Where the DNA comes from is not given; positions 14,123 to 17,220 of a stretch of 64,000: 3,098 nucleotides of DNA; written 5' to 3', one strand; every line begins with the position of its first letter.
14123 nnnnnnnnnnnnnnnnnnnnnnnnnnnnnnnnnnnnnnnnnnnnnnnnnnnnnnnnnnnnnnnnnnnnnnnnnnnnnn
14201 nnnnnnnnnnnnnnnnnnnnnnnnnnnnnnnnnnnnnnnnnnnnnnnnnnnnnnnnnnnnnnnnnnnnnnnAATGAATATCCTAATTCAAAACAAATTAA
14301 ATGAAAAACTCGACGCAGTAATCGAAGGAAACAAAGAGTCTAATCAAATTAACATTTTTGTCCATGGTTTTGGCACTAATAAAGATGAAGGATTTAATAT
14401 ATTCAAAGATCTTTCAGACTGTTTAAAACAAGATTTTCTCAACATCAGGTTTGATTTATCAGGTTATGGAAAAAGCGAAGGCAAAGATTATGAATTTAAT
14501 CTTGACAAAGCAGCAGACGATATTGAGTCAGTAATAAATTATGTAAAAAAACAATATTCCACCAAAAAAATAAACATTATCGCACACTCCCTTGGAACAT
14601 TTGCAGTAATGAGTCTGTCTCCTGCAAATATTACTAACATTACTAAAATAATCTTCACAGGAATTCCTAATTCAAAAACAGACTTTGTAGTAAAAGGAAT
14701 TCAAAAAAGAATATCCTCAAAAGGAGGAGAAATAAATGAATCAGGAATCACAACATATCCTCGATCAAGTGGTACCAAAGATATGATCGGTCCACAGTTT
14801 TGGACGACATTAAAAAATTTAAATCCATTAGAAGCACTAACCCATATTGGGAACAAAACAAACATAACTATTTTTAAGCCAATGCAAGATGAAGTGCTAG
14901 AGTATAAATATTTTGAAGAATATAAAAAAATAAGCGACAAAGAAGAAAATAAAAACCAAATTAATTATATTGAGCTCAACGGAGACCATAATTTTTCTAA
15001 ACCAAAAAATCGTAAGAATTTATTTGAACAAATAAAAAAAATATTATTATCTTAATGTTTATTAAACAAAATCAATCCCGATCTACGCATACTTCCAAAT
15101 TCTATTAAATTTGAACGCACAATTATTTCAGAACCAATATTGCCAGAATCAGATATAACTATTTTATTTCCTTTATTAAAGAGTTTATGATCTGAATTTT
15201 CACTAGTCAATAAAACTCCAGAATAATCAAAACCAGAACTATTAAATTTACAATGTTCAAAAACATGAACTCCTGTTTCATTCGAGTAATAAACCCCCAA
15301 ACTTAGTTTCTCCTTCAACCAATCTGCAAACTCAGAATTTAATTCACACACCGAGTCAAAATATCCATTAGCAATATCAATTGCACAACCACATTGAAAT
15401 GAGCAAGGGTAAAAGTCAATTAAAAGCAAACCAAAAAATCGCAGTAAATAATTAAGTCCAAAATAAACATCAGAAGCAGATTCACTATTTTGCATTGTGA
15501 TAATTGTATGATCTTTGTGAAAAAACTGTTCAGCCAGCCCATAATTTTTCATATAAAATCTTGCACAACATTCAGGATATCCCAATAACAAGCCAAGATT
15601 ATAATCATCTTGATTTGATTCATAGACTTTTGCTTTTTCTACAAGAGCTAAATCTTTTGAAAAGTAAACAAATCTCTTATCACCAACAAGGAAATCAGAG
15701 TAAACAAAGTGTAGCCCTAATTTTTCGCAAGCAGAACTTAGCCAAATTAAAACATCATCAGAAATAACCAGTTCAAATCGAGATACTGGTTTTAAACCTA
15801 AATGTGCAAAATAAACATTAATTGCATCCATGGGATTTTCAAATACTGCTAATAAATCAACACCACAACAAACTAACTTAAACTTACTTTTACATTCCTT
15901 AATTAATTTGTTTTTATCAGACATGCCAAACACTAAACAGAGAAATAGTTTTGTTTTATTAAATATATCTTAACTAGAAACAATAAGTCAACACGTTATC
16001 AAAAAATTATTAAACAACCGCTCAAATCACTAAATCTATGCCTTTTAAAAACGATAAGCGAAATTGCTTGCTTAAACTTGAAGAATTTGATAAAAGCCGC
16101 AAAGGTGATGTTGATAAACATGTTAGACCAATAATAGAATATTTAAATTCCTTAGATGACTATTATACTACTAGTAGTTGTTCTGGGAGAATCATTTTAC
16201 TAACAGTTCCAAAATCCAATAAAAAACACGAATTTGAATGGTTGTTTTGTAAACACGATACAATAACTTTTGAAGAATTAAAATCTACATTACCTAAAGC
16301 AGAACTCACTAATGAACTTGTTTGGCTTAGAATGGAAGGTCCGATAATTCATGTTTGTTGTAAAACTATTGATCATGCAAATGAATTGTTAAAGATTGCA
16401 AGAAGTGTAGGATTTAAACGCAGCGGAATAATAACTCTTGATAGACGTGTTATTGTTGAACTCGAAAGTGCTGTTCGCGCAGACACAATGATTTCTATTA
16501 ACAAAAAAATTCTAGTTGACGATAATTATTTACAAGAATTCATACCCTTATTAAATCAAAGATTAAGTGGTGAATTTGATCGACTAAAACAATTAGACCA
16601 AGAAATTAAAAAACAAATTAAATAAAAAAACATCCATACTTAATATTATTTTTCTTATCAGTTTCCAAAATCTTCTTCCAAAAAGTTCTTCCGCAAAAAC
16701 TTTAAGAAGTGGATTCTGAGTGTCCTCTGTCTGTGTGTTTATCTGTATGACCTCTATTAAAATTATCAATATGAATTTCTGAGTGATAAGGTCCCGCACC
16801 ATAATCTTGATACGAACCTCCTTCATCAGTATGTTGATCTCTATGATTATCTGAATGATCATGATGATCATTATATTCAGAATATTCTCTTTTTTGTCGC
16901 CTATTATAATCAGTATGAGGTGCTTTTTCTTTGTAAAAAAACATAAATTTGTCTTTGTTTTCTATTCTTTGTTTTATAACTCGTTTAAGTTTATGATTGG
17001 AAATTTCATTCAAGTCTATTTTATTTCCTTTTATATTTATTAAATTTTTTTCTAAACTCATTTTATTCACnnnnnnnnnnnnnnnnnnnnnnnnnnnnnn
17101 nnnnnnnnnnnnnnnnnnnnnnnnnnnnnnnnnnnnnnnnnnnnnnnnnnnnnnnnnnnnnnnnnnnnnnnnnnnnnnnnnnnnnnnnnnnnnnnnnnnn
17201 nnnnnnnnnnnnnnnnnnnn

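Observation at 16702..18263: Archaeal triceptide-like locus: precursor with about 13 H/Y-x-D/E motifs next to a SPASM rSAM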

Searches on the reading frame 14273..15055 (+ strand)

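Call 3: search_protein_families(library=pfam, proteins=[window:14273-15055:+], max_evalue=0.01)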
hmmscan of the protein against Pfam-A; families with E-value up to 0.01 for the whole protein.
window:14273-15055:+ (260 aa): 7 families
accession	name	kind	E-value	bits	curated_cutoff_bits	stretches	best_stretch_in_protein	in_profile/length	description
PF00561.26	Abhydrolase_1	-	2.2e-12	47.6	25.8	1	28-137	4-110/245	alpha/beta hydrolase fold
PF05990.18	DUF900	-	1.1e-10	41.9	20.5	1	20-114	15-110/232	Alpha/beta hydrolase of unknown function (DUF900)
PF12146.15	Hydrolase_4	-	1.7e-10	41.1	27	1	25-130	5-108/239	Serine aminopeptidase, S33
PF12697.13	Abhydrolase_6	-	8.7e-06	27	26.3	1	28-114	2-82/217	Alpha/beta hydrolase family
PF05057.20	DUF676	-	9.1e-05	22.5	20.3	1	22-112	3-92/217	Putative serine esterase (DUF676)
PF06028.17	DUF915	-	0.00019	21.3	22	1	76-113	81-118/255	Alpha/beta hydrolase of unknown function (DUF915)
PF08538.16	DUF1749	-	0.0089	15.6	24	0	76-116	79-123/299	Protein of unknown function (DUF1749)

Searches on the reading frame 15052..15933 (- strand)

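Call 3: search_protein_families(library=pfam, proteins=[window:15052-15933:-], max_evalue=0.01)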
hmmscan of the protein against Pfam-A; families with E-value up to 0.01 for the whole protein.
window:15052-15933:- (293 aa): 1 family
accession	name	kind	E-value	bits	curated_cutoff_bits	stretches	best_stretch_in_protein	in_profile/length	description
PF04467.17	DUF483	-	1.5e-07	31.9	25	1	98-186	24-99/122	Protein of unknown function (DUF483)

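Call 4: search_protein_families(library=ncbifam, proteins=[window:15052-15933:-], max_evalue=0.01)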
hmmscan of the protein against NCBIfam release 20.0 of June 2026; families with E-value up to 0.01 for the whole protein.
window:15052-15933:- (293 aa): 0 families

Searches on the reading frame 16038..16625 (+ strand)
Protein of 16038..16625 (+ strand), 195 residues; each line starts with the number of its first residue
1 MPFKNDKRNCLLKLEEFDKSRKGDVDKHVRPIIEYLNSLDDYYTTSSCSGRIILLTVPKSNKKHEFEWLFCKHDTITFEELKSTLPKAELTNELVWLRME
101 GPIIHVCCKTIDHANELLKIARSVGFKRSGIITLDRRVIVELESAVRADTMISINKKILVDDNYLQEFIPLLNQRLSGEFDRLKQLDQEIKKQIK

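Call 3: search_protein_families(library=pfam, proteins=[window:16038-16625:+], max_evalue=0.01)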
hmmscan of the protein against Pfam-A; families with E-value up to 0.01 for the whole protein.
window:16038-16625:+ (195 aa): 1 family
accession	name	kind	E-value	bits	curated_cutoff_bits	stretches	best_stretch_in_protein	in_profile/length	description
PF02676.19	TYW3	-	4.8e-50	170.3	27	1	6-191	2-210/211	Methyltransferase TYW3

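Call 4: search_protein_families(library=ncbifam, proteins=[window:16038-16625:+], max_evalue=0.01)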
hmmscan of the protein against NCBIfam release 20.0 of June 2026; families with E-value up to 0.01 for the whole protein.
window:16038-16625:+ (195 aa): 6 families
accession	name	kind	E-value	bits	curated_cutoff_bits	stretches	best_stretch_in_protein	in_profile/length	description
NF003267.0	PRK04235.1-6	equivalog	3.2e-49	167.4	190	1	3-193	3-190/196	hypothetical protein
NF047731.1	tRNAMtaseTaw3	equivalog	2.2e-44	151.4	200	1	5-189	2-184/185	tRNA(Phe) 7-((3-amino-3-carboxypropyl)-4-demethylwyosine(37)-N(4))-methyltransferase Taw3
NF003266.0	PRK04235.1-5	equivalog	8.7e-36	123.4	329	1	3-192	8-194/197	hypothetical protein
NF003265.0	PRK04235.1-4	equivalog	4.5e-35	121.1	286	1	3-190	2-189/194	hypothetical protein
NF003263.0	PRK04235.1-1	equivalog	9.8e-35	119.7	237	1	22-193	24-194/219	hypothetical protein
NF003264.0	PRK04235.1-2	equivalog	2.9e-28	98.8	344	1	7-192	4-185/206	hypothetical protein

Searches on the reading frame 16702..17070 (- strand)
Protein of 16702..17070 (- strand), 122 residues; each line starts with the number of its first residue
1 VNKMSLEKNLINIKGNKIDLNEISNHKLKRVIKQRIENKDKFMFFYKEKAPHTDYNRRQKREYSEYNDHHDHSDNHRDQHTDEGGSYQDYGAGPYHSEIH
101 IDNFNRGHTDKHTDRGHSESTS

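Call 3: search_protein_families(library=pfam, proteins=[window:16702-17070:-], max_evalue=0.01)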
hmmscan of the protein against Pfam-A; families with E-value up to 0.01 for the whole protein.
window:16702-17070:- (122 aa): 0 families

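Call 4: search_protein_families(library=ncbifam, proteins=[window:16702-17070:-], max_evalue=0.01)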
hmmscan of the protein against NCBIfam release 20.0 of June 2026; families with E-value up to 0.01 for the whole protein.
window:16702-17070:- (122 aa): 0 families

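Call 6: find_homologous_proteins(query=window:16702-17070:-, max_evalue=0.001)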
Query window:16702-17070:- (122 aa): 1 proteins with E <= 0.001 among 2 candidates.
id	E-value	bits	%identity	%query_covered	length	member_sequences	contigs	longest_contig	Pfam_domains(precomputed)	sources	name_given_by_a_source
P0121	1.1e-72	260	100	98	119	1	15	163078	-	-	-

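Call 39: find_encoding_contigs(protein=P0121, flank=6000, max_places=4)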
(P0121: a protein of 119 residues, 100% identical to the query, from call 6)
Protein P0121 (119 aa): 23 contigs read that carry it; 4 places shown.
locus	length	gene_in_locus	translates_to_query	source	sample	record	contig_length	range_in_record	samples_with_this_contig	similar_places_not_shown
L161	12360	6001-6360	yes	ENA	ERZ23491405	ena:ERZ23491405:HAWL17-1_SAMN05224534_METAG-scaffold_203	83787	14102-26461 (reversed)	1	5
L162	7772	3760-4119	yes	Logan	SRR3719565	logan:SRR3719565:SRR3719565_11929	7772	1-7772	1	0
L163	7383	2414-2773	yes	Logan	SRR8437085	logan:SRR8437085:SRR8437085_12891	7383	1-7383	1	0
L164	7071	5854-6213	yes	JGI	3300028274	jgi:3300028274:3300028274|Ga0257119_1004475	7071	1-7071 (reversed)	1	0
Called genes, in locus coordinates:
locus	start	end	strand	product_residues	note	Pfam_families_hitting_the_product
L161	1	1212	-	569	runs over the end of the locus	PF04851:ResIII, PF00270:DEAD, PF00271:Helicase_C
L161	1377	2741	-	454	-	PF00270:DEAD, PF04851:ResIII, PF00271:Helicase_C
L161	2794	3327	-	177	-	PF00226:DnaJ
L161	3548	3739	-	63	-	PF18930:DUF5679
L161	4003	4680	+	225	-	-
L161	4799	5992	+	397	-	PF04055:Radical_SAM, PF13186:SPASM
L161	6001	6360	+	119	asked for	-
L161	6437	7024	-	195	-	PF02676:TYW3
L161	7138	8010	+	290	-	PF04467:DUF483 (weak)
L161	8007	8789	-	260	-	PF05990:DUF900, PF12146:Hydrolase_4, PF00561:Abhydrolase_1, PF12697:Abhydrolase_6 (weak)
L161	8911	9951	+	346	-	-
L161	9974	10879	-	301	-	PF00149:Metallophos, PF12850:Metallophos_2 (faint)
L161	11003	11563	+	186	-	-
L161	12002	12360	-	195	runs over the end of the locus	-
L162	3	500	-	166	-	?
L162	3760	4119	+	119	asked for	-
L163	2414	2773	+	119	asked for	-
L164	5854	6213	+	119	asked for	-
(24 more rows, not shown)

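Call 46: search_protein_representatives(protein=window:16702-17070:-)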
Query: 122 residues. Proteins with E-value up to 0.001 (for the whole library): 32; up to 1e-10: 2; up to 1e-30: 1. The best 32 are listed.
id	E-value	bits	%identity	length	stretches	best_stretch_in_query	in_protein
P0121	3.4e-73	260.0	100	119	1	4-122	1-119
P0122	4.6e-13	66.0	42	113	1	4-116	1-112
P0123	1.5e-09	54.6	41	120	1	18-121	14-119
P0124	6.3e-09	52.6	39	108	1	10-114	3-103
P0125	4.8e-08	49.7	33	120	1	8-115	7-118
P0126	5.0e-08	49.7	44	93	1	4-90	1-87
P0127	1.4e-07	48.3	39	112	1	7-95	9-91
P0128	2.3e-07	47.6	48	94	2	10-88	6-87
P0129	3.0e-07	47.2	40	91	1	6-79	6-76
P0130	1.5e-06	45.0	44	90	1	11-88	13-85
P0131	1.6e-06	44.8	37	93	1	7-89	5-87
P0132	3.1e-06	43.9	31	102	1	9-89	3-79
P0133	4.3e-06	43.5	39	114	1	10-114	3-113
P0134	6.2e-06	42.9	39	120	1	6-121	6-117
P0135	6.5e-06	42.9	33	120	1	9-121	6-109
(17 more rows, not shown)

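Call 49: find_homologous_proteins(query=A2, max_evalue=0.00001)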
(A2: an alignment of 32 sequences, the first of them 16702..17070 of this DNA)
Query A2 (32 sequences) (122 aa, profile of the alignment): 15 proteins with E <= 0.00001 among 326 candidates.
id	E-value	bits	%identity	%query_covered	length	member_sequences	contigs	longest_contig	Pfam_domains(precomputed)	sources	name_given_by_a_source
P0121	3.0e-24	103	100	98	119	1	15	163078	-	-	-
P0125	1.2e-19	89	31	89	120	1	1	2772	-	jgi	jgi:hypothetical protein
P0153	1.5e-15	75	32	91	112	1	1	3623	-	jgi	jgi:hypothetical protein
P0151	6.3e-15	73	31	59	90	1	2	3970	-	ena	-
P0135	5.5e-13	67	29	92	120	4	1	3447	-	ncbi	-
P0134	2.5e-11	62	36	99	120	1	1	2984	-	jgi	-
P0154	7.6e-11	60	25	99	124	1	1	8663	-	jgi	jgi:hypothetical protein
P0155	1.1e-10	60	33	90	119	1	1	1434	-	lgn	-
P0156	4.3e-10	58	31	98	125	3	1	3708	-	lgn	-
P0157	2.2e-9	56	31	68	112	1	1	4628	-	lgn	-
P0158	2.1e-8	53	29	61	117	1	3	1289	-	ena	-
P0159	9.3e-8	50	34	97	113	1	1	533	-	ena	-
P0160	1.3e-6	47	41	48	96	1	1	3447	-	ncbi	-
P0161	5.0e-6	45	28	93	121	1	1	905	-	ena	-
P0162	5.1e-6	45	32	88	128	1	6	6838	-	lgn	-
